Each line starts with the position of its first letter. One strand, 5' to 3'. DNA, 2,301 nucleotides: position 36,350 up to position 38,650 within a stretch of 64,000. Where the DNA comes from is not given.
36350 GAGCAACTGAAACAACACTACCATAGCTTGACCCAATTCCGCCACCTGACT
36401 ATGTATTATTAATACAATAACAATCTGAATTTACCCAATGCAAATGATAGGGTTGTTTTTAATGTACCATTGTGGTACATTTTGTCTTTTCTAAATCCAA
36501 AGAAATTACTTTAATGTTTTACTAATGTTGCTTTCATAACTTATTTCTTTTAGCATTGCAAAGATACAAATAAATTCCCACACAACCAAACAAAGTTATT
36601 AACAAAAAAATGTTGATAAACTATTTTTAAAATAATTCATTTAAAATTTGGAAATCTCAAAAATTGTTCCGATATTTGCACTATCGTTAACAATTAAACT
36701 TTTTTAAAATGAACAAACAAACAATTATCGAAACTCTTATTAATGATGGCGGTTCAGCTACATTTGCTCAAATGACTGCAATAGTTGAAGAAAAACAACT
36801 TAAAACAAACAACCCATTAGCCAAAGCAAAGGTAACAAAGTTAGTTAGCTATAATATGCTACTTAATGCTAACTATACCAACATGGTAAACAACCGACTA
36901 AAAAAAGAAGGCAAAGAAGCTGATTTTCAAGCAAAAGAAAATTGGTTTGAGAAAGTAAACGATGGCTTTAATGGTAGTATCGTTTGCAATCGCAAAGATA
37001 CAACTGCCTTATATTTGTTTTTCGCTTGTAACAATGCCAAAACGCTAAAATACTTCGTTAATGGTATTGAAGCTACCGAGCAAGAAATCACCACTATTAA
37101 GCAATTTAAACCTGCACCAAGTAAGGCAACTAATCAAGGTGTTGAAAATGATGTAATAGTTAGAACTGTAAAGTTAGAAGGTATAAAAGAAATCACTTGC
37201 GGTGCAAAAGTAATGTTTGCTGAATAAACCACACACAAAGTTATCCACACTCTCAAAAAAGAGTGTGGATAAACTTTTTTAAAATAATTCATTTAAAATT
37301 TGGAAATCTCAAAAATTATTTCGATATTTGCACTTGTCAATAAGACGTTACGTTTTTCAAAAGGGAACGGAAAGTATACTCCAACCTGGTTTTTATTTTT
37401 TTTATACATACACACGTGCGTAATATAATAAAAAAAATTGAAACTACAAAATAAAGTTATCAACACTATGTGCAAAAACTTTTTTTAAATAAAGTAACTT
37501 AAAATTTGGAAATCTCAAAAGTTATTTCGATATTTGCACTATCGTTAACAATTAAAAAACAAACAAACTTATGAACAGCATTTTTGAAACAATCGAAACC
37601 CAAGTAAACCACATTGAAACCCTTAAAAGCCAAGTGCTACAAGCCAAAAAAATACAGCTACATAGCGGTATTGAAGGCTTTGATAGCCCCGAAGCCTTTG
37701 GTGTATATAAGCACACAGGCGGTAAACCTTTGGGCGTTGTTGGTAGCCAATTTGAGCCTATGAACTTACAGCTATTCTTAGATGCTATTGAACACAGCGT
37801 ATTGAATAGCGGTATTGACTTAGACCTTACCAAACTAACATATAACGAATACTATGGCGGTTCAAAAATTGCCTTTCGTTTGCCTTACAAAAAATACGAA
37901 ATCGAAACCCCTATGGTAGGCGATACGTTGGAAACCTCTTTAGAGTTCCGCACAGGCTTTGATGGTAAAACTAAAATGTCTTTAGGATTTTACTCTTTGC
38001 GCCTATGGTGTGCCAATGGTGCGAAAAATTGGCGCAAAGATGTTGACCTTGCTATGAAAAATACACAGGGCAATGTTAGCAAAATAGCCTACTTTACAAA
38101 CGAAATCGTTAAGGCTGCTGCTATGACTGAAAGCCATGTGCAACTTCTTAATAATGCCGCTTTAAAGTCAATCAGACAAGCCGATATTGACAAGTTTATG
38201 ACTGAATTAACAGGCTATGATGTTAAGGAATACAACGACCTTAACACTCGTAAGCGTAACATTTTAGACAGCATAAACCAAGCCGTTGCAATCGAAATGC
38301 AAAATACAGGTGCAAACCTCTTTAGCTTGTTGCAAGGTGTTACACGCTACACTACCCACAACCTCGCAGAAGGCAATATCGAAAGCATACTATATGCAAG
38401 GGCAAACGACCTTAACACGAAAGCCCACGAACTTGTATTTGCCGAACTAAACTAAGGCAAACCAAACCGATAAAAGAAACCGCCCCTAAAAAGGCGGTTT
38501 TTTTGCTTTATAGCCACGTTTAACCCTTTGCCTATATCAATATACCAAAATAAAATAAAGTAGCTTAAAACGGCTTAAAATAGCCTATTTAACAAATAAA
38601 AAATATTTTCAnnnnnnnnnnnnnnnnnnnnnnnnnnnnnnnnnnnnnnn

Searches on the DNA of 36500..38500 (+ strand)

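Call 8: search_dna_similar(query=window:36500-38500:+, collection=phages, mode=near, max_rows=20)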
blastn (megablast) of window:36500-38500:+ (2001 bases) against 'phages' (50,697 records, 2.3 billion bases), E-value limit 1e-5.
No match.

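Call 89: search_with_rna_model(model_id=R1, sources=[L398, L399, L400, L401, L402, L403, L404, L405], max_evalue=1, filters=off, make_alignment=true)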
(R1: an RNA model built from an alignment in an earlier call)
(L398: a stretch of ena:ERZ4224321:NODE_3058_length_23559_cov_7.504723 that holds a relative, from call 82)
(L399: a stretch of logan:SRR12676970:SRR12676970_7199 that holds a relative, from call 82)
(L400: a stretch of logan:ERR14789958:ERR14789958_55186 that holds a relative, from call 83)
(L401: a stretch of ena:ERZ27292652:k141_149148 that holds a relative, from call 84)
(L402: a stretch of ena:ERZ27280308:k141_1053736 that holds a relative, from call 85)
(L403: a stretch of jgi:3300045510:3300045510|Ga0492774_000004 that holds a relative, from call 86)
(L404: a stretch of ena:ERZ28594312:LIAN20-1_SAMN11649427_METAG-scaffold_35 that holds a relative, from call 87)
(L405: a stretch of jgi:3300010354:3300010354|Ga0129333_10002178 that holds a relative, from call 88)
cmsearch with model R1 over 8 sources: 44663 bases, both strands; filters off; matches with E-value up to 1: 9.
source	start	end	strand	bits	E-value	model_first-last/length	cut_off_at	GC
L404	127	175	+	42.2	1e-10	1-50/50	no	0.53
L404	1510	1555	-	34.6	2.1e-08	1-50/50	no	0.54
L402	1769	1817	+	31.5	1.8e-07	1-50/50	no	0.57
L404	1703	1748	+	30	5.4e-07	1-50/50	no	0.57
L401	497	545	+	29.7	6.6e-07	1-50/50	no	0.49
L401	1436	1484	+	28.9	1.2e-06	1-50/50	no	0.51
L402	907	940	+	21.3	0.00024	1-50/50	no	0.53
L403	3273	3317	-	20.3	0.00047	1-50/50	no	0.49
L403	1795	1839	+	10.8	0.38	1-50/50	no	0.4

Alignment A6: 9 matches aligned to the model, 65 columns, each read 5' to 3' on its own strand. Consensus structure (alignment columns), stored with it:
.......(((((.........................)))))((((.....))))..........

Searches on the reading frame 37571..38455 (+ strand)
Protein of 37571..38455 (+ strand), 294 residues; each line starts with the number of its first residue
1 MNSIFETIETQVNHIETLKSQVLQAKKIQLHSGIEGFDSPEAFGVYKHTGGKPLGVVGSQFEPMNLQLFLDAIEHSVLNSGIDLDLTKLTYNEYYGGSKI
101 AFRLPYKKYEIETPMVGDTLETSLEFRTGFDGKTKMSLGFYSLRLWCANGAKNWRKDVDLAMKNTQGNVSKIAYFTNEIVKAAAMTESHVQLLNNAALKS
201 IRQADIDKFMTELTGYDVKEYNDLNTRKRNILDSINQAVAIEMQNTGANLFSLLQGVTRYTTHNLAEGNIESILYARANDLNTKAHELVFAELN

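Call 24: search_protein_families(library=phrogs, proteins=[window:37571-38455:+])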
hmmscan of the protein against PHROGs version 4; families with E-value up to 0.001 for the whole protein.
window:37571-38455:+ (294 aa): 1 family
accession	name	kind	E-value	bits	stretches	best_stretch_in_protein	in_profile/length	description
phrog_1221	-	unknown function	9.4e-11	42.4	1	33-280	80-327/355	-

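Call 26: find_related_loci(query=window:37571-38455:+, collection=viral_contigs, flank=4000)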
Query window:37571-38455:+ (294 aa) in viral_contigs; peptide patterns used: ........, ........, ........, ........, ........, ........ (x = any residue, [..] = any of these).
6 stretches matched a pattern, but none encodes a relative of the query by tblastn (E <= 1e-3).

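Call 42: search_protein_families(library=pfam, max_evalue=0.01, proteins=[window:37571-38455:+])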
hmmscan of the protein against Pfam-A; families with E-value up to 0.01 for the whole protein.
window:37571-38455:+ (294 aa): 1 family
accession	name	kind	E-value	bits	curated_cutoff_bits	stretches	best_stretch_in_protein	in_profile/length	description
PF06067.16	DUF932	-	0.00027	21.2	23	1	54-276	2-212/227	Domain of unknown function (DUF932)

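Call 79: search_solved_structures(query=window:37571-38455:+, max_evalue=1)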
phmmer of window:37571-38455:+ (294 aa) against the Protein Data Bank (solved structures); distinct sequences matched with E-value up to 1: 1.
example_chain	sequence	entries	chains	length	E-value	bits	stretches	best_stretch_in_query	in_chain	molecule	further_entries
6emk_A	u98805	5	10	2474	0.06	15.9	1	152-242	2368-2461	Serine/threonine-protein kinase TOR2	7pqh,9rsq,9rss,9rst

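Call 81: find_homologous_proteins(query=window:37571-38455:+, max_evalue=0.00001)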
Query window:37571-38455:+ (294 aa): 200 proteins with E <= 0.00001 among 874 candidates; the best 120 are listed.
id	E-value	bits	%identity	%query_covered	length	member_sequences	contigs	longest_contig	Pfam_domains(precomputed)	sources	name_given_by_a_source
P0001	6.1e-181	618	94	100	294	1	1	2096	-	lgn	-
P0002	1.0e-180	617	94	99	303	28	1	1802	-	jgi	jgi:hypothetical protein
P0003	1.9e-179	613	94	99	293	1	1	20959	-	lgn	-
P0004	2.2e-172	590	89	100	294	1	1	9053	-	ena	-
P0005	3.4e-172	589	88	100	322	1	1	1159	-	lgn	-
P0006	6.8e-172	588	88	100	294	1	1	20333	-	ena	-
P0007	9.5e-172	588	88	100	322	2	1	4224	-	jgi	-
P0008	1.1e-170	584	95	93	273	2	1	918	-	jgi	jgi:hypothetical protein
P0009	3.1e-169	579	88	99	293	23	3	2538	-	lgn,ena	-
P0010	7.6e-166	568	85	100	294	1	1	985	-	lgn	-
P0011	1.2e-163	561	86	99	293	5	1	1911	-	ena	-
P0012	3.9e-163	559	82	100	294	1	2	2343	PF06067.17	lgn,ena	-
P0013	5.3e-162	556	83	100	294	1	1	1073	-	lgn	-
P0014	1.6e-161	554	84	99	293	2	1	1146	PF06067.17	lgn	-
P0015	3.2e-158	543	80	100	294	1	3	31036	PF06067.17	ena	-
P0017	3.9e-150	517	76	100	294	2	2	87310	-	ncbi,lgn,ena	-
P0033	2.0e-134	465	71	100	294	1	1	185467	-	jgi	jgi:hypothetical protein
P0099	8.5e-98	345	54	99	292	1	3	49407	PF06067.17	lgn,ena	-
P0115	6.3e-93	329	49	98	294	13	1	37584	PF06067.17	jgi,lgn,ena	-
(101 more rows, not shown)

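Call 82: find_encoding_contigs(protein=P0017, flank=3000, max_places=3)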
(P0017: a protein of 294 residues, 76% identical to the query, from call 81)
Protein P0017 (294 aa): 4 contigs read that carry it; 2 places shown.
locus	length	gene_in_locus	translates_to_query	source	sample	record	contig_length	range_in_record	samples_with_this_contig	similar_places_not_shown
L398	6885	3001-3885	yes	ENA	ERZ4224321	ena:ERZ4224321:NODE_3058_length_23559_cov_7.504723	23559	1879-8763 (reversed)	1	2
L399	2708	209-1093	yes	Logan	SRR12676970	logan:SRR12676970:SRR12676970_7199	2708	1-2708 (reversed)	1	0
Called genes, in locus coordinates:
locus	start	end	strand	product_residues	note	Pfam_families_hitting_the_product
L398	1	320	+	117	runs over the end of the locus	-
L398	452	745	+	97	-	-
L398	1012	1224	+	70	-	-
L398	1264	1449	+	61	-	-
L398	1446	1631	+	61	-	-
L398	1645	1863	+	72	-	-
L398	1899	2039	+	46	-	-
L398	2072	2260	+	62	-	-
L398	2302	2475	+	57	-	-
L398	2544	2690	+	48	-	-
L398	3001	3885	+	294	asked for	-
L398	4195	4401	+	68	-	-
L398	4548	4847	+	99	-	-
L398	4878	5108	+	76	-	-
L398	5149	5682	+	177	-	-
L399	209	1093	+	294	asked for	-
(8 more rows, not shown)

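Call 83: find_encoding_contigs(protein=P0003, flank=10000, max_places=2)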
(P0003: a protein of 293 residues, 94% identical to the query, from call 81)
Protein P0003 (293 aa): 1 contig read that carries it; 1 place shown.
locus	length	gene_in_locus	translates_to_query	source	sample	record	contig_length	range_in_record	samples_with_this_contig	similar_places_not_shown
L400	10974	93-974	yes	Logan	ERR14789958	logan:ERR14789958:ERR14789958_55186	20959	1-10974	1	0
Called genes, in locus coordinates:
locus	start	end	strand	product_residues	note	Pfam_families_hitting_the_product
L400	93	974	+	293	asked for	-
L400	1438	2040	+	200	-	-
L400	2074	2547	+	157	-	-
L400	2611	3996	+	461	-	PF14284:PcfJ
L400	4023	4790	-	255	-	-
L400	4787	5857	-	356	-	-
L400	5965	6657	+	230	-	PF00535:Glycos_transf_2, PF10111:Glyco_tranf_2_2 (weak), PF13641:Glyco_tranf_2_3 (weak)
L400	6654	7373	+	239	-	PF00149:Metallophos, PF12850:Metallophos_2 (weak)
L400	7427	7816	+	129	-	-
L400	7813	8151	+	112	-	-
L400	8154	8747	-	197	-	-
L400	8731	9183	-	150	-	-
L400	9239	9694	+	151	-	-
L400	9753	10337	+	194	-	-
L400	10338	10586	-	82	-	-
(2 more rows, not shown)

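Call 84: find_encoding_contigs(protein=P0006, flank=2000, max_places=1)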
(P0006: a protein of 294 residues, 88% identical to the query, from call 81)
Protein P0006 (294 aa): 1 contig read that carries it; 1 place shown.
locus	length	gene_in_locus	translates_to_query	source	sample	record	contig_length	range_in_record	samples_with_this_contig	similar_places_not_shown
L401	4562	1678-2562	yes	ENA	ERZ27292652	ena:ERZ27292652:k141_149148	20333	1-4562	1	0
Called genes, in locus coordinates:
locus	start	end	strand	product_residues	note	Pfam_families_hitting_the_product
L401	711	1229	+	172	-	-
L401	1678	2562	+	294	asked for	-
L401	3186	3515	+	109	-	-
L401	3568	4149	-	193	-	-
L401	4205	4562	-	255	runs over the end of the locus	-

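Call 85: find_encoding_contigs(protein=P0015, flank=2000, max_places=1)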
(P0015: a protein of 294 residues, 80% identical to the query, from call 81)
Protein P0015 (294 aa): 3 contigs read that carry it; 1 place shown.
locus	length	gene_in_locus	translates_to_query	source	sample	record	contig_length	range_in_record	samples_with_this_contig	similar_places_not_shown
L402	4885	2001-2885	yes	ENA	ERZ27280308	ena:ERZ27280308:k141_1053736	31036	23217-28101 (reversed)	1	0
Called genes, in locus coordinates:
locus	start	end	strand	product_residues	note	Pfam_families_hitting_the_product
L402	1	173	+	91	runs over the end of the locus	-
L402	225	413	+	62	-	-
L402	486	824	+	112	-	-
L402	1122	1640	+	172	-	-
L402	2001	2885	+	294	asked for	PF06067:DUF932 (weak)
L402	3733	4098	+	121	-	-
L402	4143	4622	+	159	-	-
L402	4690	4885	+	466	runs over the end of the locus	PF14284:PcfJ (weak)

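Call 86: find_encoding_contigs(protein=P0033, flank=2000, max_places=1)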
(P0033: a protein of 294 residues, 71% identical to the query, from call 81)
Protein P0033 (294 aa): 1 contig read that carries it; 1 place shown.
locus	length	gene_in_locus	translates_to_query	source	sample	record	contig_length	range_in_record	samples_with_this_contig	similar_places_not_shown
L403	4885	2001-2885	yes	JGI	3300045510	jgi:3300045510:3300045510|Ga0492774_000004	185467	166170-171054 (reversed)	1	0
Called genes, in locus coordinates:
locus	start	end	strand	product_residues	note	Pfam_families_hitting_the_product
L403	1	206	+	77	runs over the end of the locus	-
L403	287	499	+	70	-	-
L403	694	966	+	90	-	-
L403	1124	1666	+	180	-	-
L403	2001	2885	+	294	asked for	-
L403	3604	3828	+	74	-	-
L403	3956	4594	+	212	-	-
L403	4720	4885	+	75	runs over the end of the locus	-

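Call 87: find_encoding_contigs(protein=P0099, flank=2000, max_places=1)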
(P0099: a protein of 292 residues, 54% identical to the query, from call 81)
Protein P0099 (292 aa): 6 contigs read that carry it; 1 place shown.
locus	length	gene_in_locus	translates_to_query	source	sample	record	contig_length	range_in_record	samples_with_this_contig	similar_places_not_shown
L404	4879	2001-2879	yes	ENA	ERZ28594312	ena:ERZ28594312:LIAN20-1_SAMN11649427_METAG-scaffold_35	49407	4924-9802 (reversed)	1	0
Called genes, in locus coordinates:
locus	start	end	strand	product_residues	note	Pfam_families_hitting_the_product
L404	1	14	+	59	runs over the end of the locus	-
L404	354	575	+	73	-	-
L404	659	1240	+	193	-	-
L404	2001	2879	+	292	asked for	PF06067:DUF932 (weak)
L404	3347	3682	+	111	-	-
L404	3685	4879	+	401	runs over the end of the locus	-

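Call 88: find_encoding_contigs(protein=P0115, flank=2000, max_places=1)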
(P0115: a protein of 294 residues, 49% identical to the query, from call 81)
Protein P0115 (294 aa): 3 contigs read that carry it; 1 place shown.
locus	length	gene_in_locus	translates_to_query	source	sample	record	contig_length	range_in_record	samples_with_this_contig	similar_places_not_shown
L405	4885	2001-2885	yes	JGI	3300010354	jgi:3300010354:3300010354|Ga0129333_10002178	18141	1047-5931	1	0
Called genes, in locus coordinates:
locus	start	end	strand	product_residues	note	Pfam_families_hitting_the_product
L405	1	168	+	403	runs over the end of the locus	?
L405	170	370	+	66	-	-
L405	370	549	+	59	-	-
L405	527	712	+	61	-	-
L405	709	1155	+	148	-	PF00877:NLPC_P60 (weak), PF05257:CHAP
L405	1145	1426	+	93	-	-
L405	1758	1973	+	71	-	-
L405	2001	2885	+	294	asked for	PF06067:DUF932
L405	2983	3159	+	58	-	-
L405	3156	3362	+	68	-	-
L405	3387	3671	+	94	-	-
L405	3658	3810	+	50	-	-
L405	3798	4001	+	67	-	-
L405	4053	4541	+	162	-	PF04002:RadC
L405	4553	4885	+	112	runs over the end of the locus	-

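Call 104: predict_structure(alignment_id=A7)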
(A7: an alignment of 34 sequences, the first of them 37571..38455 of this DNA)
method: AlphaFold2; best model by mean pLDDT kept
length: 294 residues; sequences in the alignment: 34
mean_pLDDT: 88.8   pTM: 0.83
mean pLDDT of the five models: 88.8, 88.5, 87.6, 85.4, 83.6
residues with pLDDT >= 90: 183; 70-90: 94; 50-70: 15; < 50: 2
segments of 3 or more residues with pLDDT < 50: none
pLDDT, mean of each block of 10 residues (from residue 1): 73 92 92 75 91 91 90 91 92 93 95 90 94 88 87 85 63 80 94 95 94 88 88 94 94 96 91 87 94 86
secondary structure, 60 per line:
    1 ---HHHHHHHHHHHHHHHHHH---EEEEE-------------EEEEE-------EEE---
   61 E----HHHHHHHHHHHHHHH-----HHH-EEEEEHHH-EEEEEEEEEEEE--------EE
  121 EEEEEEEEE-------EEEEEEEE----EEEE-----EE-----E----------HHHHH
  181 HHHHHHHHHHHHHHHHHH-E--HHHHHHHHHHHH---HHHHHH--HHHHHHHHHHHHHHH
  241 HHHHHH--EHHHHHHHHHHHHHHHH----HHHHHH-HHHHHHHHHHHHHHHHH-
elements in order: H4-21 E25-29 E43-47 E55-57 H66-80 E90-94 E99-110 E119-129 E137-144 E149-152 H176-198 H203-214 H218-223 H226-246 H250-265 H270-275 H277-293

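Call 106: fold_search(model_id=the predicted structure, library=pdb)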
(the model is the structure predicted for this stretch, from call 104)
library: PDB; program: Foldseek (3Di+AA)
matches with E <= 10: 320; with E <= 0.001: 0
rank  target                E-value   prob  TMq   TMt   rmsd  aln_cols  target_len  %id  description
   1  9q9j_B                7.0e-03  0.15  0.13  0.09  26.7       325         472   10  Cryo-EM structure of human Mre11-Rad50-Nbs1 (MRN) complex bound to DNA and telomeric factor TRF2 fragment (438-542) (released 2025-10-01)
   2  9q9h_B                2.3e-02  0.08  0.09  0.06  30.0       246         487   11  Cryo-EM structure of human Mre11-Rad50 complex bound to DNA (released 2025-10-01)
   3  9a5j_A                2.6e-02  0.15  0.15  0.09  18.3       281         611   11  Integrative model of DNAK-GUDB by crosslinking MS and deep learning (released 2024-09-18)
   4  9q9m_A                4.0e-02  0.11  0.10  0.07  27.4       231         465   10  Cryo-EM structure of human Mre11-Rad50-Nbs1 (MRN) complex bound to DNA and telomeric factor TRF2 (released 2025-10-01)
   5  9q9i_A                6.5e-02  0.08  0.10  0.07  27.0       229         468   10  Cryo-EM structure of human Mre11-Rad50-Nbs1 complex bound to DNA (released 2025-10-01)
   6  3qku_A                6.8e-02  0.08  0.10  0.09  20.9       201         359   12  Mre11 Rad50 binding domain in complex with Rad50 and AMP-PNP (released 2011-03-30)
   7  6zhi_D                8.0e-02  0.06  0.11  0.12  18.2       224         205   11  Structure of the Plasmodium falciparum Hsp70-x substrate binding domain in complex with hydrophobic peptide (released 2020-09-09)
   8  9q9k_A                8.5e-02  0.08  0.10  0.07  27.2       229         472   11  Cryo-EM structure of human Mre11-Rad50 (MR) complex bound to DNA and telomeric factor TRF2 fragment (438-542) (released 2025-10-01)
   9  7krw_A                9.0e-02  0.16  0.14  0.08  17.9       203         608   10  Stimulating state of near full-length Hsp70 DnaK fused with a substrate peptide (released 2021-09-15)
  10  7ko2_D                9.5e-02  0.11  0.15  0.09  28.8       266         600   12  Restraining state of near full-length Hsp70 DnaK (released 2021-09-15)
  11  6zhi_C                1.0e-01  0.10  0.13  0.17  17.9       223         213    8  Structure of the Plasmodium falciparum Hsp70-x substrate binding domain in complex with hydrophobic peptide (released 2020-09-09)
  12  4b9q_A                1.0e-01  0.07  0.13  0.08  28.8       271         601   11  Open conformation of ATP-bound Hsp70 homolog DnaK (released 2012-11-14)
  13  5boi                  1.1e-01  0.08  0.11  0.13  18.5       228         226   11  Bacillus megaterium YpeB C-terminal domain (released 2015-08-12)
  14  4nck_A                1.2e-01  0.06  0.11  0.11  19.3       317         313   11  Crystal Structure of Pyrococcus furiosis Rad50 R797G mutation (released 2014-03-05)
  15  8tmb_C                1.3e-01  0.09  0.15  0.14  16.6       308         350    8  Cryo-EM structure of CorA in complex with conformation-specific synthetic antibody C12 and 20 mM MgCl2, State MG20-1 (released 2025-02-12)
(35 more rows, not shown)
